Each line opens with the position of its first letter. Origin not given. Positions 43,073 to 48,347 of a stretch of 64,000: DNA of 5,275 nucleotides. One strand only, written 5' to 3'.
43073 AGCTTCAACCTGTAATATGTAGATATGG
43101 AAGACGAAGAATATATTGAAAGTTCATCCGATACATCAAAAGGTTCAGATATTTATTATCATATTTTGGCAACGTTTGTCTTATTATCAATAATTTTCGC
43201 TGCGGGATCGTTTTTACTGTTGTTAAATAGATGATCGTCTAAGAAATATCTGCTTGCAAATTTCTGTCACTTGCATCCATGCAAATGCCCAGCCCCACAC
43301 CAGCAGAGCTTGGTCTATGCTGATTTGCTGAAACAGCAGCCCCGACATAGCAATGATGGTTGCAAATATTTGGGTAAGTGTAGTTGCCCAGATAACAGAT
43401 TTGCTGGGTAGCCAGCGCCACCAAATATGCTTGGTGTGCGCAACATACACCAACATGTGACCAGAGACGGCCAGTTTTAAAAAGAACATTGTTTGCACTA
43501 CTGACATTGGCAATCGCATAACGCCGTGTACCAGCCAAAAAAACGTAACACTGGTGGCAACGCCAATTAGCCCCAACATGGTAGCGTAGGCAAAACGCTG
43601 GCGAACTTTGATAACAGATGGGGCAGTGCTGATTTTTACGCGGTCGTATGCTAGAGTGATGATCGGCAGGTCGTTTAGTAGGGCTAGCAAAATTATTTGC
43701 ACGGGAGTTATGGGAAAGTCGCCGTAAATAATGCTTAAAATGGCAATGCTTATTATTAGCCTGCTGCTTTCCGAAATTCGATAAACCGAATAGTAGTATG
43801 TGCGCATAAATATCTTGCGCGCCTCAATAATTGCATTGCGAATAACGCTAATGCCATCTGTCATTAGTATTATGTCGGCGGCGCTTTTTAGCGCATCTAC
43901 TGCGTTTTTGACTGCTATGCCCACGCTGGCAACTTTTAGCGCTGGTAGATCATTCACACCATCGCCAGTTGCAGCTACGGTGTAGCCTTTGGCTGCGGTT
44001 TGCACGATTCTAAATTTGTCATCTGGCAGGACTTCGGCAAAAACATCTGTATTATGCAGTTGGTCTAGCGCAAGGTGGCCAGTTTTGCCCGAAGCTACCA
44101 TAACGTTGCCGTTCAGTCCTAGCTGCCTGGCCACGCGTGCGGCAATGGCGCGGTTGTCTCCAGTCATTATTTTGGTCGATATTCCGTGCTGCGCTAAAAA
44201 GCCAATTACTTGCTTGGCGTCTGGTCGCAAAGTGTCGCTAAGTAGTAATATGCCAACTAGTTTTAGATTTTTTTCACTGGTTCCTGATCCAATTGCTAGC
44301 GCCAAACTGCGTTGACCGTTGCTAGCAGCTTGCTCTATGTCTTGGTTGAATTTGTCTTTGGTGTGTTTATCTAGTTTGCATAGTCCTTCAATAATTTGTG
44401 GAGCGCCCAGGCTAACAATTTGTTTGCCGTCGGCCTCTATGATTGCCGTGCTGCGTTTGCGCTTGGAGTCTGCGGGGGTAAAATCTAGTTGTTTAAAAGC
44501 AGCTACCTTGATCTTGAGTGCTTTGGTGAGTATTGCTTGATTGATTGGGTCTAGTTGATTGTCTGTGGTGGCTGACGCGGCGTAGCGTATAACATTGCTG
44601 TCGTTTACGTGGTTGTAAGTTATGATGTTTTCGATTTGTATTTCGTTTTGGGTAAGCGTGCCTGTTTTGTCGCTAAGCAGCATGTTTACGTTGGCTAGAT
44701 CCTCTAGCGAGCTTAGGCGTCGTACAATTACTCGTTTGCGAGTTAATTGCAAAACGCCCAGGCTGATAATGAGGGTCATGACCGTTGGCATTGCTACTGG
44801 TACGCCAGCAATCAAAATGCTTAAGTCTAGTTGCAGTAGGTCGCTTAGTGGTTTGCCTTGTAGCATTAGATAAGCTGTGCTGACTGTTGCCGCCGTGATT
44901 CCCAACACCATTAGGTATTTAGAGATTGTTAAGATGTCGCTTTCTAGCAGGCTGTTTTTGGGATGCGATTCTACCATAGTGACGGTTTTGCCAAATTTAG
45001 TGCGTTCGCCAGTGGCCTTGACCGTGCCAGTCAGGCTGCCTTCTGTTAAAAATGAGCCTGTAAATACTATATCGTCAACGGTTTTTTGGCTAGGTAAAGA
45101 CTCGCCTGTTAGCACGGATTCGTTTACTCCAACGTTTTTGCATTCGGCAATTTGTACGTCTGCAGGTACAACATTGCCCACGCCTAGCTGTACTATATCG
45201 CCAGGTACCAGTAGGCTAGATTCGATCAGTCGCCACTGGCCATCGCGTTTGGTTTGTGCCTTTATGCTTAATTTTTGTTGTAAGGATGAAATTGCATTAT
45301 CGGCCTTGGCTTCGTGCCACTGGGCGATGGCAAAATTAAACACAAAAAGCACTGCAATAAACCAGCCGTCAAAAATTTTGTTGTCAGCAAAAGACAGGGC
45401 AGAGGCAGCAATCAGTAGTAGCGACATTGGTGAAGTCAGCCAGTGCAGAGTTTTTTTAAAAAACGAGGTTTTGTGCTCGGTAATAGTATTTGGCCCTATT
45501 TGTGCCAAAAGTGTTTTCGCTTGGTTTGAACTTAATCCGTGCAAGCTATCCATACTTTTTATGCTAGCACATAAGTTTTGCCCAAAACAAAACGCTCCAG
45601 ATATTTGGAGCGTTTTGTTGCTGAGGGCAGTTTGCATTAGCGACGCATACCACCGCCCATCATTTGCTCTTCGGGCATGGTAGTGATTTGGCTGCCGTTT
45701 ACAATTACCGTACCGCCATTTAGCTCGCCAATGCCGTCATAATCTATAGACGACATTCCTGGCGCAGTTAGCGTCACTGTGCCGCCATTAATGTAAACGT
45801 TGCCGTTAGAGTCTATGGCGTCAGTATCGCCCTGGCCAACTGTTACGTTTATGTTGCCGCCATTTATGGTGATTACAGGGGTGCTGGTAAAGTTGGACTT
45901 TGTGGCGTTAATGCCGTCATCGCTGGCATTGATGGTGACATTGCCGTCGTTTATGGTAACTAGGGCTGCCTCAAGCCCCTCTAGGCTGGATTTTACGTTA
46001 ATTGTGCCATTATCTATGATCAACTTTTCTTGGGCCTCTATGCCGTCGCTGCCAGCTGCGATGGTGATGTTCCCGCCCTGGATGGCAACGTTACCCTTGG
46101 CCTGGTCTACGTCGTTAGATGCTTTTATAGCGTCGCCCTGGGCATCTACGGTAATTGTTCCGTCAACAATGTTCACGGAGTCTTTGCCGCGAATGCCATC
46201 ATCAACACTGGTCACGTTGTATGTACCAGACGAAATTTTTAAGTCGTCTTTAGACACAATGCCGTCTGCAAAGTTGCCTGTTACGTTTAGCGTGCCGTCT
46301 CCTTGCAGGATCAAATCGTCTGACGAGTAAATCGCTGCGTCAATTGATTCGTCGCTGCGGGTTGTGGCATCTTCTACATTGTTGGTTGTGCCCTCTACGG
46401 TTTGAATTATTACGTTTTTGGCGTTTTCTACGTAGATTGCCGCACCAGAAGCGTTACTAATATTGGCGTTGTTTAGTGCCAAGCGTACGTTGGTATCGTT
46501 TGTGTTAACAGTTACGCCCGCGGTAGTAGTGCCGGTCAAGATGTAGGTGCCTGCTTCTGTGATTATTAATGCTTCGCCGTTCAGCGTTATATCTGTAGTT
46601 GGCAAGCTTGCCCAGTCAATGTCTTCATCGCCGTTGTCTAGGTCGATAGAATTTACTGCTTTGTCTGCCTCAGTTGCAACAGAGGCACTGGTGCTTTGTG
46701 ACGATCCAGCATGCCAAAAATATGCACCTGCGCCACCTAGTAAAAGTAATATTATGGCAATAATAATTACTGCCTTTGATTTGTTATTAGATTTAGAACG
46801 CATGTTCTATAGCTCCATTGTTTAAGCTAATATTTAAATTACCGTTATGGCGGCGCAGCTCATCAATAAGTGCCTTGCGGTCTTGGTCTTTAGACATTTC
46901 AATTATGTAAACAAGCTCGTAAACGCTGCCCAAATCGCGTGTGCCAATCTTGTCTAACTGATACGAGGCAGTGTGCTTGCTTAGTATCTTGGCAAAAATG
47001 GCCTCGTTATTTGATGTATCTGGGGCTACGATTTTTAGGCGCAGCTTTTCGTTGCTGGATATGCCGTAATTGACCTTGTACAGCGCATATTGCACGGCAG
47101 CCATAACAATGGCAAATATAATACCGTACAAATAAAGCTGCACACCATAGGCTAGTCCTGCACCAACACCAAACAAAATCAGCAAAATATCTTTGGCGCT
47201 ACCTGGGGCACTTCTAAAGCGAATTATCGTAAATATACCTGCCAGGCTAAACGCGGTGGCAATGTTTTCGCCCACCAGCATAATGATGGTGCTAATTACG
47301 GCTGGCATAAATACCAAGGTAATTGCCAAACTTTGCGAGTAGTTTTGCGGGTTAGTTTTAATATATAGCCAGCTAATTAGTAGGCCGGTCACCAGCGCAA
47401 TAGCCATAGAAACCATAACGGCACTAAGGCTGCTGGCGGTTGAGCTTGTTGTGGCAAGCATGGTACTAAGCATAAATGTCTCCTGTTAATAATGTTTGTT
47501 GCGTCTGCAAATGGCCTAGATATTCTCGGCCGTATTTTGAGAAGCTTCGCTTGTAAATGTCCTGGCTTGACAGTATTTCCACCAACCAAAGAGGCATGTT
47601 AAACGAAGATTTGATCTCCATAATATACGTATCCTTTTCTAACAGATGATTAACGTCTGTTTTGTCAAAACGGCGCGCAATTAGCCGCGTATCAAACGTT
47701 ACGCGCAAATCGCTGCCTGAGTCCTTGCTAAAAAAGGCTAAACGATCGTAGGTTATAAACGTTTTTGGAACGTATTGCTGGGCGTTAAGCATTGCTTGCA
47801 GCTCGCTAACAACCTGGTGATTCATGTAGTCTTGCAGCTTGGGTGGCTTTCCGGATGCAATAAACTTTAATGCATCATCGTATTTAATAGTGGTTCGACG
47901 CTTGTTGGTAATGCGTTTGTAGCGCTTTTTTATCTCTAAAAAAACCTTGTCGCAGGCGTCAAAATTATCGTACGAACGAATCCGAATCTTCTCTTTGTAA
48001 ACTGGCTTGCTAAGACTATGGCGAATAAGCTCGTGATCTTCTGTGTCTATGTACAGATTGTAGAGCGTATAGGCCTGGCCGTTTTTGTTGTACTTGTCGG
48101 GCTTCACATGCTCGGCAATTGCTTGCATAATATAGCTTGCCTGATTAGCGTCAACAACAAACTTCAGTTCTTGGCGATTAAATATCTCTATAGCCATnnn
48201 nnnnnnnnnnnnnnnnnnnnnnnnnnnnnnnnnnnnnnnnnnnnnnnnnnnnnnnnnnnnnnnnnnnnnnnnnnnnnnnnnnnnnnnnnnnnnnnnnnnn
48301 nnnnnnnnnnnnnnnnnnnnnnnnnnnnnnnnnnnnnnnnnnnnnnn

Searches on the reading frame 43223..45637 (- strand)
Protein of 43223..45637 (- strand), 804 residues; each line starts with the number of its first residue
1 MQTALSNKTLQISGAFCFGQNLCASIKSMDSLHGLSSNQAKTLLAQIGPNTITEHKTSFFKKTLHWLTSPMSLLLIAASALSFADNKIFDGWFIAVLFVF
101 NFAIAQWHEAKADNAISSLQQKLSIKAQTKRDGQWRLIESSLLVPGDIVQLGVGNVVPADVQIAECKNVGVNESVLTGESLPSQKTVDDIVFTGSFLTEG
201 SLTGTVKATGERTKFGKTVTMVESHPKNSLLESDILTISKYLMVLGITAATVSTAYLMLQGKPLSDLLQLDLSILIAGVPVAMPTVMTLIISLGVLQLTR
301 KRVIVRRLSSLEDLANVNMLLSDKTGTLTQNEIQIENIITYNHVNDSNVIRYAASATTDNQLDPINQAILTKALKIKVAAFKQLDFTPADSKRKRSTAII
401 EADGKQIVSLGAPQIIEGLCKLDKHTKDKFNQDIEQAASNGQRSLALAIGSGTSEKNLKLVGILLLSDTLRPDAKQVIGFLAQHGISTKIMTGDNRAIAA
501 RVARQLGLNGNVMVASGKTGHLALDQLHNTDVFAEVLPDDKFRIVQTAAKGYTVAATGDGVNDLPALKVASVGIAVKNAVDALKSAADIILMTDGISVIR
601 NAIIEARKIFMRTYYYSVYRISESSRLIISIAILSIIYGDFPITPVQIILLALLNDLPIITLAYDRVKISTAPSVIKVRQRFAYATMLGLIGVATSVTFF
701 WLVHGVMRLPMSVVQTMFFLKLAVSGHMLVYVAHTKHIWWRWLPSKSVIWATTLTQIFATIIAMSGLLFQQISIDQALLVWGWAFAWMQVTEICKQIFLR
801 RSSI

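Call 14: search_protein_families(library=pfam, proteins=[window:43223-45637:-], max_evalue=0.0001)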
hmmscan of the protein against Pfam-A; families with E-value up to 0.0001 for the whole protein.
window:43223-45637:- (804 aa): 5 families
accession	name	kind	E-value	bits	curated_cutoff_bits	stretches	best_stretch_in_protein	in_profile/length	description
PF00122.25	E1-E2_ATPase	-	3.5e-40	137.9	28.1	1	124-301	4-181/181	E1-E2 ATPase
PF00702.32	Hydrolase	-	1.9e-20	74.5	26.4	1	320-570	4-190/191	haloacid dehalogenase-like hydrolase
PF00690.31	Cation_ATPase_N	-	6e-11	42.3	20.4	1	23-82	10-69/69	Cation transporter/ATPase, N-terminus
PF08282.18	Hydrolase_3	-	7.8e-07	29.5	20.9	1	553-592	205-244/255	haloacid dehalogenase-like hydrolase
PF12710.13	HAD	-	9.7e-06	26.6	27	1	465-568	77-189/189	haloacid dehalogenase-like hydrolase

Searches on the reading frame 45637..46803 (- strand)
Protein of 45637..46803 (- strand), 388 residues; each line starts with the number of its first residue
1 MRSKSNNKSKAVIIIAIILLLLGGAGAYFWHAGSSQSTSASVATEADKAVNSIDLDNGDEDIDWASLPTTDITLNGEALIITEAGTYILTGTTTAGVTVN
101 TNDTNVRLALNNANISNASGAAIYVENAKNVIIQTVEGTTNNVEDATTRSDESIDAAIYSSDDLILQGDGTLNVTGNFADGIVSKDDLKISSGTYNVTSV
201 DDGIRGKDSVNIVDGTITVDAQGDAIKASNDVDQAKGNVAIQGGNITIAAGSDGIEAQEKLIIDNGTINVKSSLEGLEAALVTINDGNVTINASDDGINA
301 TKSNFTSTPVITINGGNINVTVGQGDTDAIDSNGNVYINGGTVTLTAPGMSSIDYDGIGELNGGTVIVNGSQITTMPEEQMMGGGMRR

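Call 14: search_protein_families(library=pfam, proteins=[window:45637-46803:-], max_evalue=0.0001)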
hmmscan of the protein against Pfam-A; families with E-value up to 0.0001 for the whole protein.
window:45637-46803:- (388 aa): 1 family
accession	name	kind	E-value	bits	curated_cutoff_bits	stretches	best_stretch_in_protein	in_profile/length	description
PF14262.12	Cthe_2159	-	3.1e-75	253.3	25.8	2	76-273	2-202/262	Carbohydrate-binding domain-containing protein Cthe_2159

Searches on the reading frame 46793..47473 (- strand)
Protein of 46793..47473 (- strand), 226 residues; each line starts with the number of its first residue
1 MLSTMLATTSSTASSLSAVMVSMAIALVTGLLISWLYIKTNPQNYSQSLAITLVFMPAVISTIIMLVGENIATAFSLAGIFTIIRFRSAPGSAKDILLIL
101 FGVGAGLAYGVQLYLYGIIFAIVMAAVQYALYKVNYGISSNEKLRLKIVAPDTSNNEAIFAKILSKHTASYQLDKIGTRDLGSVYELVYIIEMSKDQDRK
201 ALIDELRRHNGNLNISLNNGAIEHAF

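Call 14: search_protein_families(library=pfam, proteins=[window:46793-47473:-], max_evalue=0.0001)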
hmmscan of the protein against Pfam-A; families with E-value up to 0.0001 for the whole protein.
window:46793-47473:- (226 aa): 1 family
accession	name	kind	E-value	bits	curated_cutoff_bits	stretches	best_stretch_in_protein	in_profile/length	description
PF16316.10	DUF4956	-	8.5e-12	45.6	30.6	1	27-176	3-156/169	Domain of unknown function (DUF4956)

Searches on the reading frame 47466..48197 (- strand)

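Call 14: search_protein_families(library=pfam, proteins=[window:47466-48197:-], max_evalue=0.0001)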
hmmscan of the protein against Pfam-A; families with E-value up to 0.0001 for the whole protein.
window:47466-48197:- (243 aa): 1 family
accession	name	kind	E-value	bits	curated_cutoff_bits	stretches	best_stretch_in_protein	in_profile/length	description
PF09359.15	VTC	-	8.4e-45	153.6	23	1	7-225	1-230/235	VTC domain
